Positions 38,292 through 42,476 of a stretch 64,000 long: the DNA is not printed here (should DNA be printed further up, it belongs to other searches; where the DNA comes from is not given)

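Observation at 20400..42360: Three divergent gene pairs whose start codons are only 15-21 bp apart (20421/20438, 37091/37107, 42326/42348)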

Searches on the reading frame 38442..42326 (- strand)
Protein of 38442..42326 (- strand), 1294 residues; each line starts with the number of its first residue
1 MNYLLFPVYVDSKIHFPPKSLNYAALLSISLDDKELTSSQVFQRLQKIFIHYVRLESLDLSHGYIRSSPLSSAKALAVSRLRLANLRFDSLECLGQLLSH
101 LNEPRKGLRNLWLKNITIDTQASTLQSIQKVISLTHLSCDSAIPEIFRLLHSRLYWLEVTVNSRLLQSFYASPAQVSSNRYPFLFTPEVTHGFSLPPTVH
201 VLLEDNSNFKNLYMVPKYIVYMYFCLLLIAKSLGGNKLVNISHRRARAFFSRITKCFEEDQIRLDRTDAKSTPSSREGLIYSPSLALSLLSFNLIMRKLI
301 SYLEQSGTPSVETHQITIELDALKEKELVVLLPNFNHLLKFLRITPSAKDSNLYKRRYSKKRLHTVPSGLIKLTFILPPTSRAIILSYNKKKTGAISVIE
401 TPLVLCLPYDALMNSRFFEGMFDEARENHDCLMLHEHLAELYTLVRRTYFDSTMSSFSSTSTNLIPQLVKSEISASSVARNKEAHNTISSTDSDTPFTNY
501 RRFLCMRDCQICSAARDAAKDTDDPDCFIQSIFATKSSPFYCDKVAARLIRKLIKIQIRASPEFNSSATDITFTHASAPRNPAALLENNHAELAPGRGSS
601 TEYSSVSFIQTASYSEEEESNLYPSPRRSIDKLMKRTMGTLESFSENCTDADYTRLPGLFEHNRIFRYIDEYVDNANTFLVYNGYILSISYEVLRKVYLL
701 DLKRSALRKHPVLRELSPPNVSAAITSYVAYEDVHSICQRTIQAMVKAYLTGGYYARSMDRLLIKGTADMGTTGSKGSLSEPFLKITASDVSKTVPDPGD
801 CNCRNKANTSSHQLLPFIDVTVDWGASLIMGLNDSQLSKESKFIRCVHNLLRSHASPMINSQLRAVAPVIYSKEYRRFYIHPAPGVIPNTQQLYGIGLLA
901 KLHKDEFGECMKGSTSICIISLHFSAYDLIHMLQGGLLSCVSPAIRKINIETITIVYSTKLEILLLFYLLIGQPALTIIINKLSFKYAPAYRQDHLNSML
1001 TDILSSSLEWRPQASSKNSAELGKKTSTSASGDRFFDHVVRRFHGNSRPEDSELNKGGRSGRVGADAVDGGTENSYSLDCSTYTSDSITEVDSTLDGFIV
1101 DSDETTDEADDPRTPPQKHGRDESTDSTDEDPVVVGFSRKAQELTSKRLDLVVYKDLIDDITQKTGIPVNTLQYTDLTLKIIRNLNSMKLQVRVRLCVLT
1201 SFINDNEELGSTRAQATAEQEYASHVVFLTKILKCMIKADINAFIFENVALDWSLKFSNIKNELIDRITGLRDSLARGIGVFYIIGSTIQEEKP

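Call 7: search_protein_families(library=pfam, proteins=[window:38442-42326:-], max_evalue=0.01)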
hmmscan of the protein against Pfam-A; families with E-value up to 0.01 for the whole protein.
window:38442-42326:- (1294 aa): 0 families

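Call 12: find_homologous_proteins(query=window:38442-42326:-)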
Query window:38442-42326:- (1294 aa): 4 proteins with E <= 0.001 among 8000 candidates.
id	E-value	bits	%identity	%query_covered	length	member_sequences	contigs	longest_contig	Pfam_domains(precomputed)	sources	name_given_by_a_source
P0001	0.0e+0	2909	100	100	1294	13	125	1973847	-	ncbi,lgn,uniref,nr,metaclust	ncbi:hypothetical protein GL50803_006927 [Giardia duodenalis]|uniref:Uncharacterized protein n=1 Tax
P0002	0.0e+0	2477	86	100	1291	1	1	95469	-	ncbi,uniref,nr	ncbi:Hypothetical protein GLP15_465 [Giardia lamblia P15]|uniref:Uncharacterized protein n=1 Tax=Gia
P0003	0.0e+0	1970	70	100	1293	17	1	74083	-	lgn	-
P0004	0.0e+0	1411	55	97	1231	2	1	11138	-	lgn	-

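Call 14: find_encoding_contigs(protein=P0002, flank=7000, max_places=2)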
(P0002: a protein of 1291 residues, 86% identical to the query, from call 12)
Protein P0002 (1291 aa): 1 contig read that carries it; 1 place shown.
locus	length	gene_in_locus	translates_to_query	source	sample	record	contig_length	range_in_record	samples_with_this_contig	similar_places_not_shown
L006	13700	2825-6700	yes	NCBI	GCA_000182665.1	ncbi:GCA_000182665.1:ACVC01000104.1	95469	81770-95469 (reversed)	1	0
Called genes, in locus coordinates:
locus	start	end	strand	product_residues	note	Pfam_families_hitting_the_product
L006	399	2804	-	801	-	PF12796:Ank_2 (weak), PF13857:Ank_5 (faint), PF24521:Ank_KRIT1 (faint), PF00023:Ank (faint), PF13606:Ank_3 (faint), PF13637:Ank_4 (faint), PF12796:Ank_2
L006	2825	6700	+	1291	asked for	-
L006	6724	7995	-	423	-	-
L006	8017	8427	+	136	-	-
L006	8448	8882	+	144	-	-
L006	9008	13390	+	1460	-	-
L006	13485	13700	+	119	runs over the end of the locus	PF00581:Rhodanese (weak)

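Call 15: find_encoding_contigs(protein=P0003, flank=7000, max_places=2)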
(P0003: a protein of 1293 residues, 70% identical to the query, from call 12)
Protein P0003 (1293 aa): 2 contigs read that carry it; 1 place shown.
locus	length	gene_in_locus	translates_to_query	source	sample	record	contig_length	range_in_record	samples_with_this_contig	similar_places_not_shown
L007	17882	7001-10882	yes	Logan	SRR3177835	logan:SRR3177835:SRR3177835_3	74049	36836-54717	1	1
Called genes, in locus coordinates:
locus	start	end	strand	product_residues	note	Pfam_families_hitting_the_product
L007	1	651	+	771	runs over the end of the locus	PF00069:Pkinase, PF07714:PK_Tyr_Ser-Thr (weak), PF12796:Ank_2, PF13637:Ank_4 (weak), PF12796:Ank_2, PF13857:Ank_5 (weak), PF12796:Ank_2, PF13637:Ank_4 (weak), +4 more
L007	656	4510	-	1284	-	PF08142:AARP2CN, PF04950:RIBIOP_C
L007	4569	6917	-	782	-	PF12796:Ank_2 (weak), PF00023:Ank (faint), PF13606:Ank_3 (faint), PF13857:Ank_5 (faint), PF13637:Ank_4 (faint), PF12796:Ank_2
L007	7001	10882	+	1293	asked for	-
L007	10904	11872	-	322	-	-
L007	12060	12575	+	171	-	-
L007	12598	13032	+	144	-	-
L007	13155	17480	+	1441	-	-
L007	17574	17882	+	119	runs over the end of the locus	PF00581:Rhodanese (weak)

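Call 16: find_encoding_contigs(protein=P0004, flank=7000, max_places=2)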
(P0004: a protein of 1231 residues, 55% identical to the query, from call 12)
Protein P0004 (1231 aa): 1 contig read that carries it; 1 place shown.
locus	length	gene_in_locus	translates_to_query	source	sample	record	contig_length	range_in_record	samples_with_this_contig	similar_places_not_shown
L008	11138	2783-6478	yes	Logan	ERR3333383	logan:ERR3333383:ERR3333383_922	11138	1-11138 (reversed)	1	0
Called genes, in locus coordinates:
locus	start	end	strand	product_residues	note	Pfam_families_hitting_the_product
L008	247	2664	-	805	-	PF12796:Ank_2 (weak), PF00023:Ank (faint), PF13606:Ank_3 (faint), PF13637:Ank_4 (faint), PF13857:Ank_5 (faint), PF12796:Ank_2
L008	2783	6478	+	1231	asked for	-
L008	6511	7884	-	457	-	-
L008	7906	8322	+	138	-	-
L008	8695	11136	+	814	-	?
